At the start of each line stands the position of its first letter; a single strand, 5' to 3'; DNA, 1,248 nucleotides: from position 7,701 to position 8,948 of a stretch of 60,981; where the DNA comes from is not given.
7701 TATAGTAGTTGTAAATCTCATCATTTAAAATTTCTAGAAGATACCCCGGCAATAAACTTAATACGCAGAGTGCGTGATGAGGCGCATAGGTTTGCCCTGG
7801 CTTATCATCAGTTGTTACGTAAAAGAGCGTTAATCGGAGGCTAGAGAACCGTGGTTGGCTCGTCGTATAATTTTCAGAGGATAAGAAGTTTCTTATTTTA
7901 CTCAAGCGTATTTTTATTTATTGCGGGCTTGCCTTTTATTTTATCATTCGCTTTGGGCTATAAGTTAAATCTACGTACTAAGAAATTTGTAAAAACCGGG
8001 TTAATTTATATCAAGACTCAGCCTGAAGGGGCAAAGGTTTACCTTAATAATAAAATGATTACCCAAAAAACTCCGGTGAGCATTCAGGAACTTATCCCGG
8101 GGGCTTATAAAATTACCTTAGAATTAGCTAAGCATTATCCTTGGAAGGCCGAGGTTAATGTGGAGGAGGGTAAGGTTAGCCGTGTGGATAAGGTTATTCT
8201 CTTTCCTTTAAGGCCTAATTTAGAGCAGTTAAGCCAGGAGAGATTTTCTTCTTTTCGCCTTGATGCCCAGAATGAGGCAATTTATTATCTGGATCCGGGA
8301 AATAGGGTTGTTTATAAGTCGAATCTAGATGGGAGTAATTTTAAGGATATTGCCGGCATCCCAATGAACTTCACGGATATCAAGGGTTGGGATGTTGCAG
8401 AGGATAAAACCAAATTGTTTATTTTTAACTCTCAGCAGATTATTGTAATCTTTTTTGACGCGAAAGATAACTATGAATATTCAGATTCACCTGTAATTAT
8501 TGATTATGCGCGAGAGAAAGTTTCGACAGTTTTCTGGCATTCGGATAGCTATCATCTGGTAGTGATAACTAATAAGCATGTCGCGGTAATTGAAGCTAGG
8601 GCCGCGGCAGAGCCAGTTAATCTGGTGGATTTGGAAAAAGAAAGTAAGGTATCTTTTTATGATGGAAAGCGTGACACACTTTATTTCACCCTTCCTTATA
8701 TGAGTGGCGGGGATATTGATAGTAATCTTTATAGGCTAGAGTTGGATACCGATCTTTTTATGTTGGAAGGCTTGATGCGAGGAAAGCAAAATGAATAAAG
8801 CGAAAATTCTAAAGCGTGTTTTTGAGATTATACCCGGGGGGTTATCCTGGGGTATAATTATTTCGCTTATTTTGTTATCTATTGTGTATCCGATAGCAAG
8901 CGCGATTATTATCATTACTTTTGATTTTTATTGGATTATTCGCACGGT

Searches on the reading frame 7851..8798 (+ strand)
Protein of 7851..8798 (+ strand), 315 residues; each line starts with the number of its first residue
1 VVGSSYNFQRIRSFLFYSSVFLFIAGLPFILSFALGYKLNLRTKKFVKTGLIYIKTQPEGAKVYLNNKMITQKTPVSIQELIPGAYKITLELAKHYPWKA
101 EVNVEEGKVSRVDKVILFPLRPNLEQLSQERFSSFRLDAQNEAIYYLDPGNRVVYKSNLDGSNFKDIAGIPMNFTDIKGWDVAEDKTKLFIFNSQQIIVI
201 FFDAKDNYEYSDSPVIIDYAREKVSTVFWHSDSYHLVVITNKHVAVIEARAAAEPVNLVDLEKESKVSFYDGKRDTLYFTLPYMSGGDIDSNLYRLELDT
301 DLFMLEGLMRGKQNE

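Call 68: search_protein_families(library=pfam, max_evalue=0.00001, proteins=[window:7851-8798:+])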
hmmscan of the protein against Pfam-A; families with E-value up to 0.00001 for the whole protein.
window:7851-8798:+ (315 aa): 1 family
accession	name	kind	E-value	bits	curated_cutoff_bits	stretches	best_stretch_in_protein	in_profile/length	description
PF08308.17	PEGA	-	7.4e-12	45.4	20.8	1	50-114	2-65/71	PEGA domain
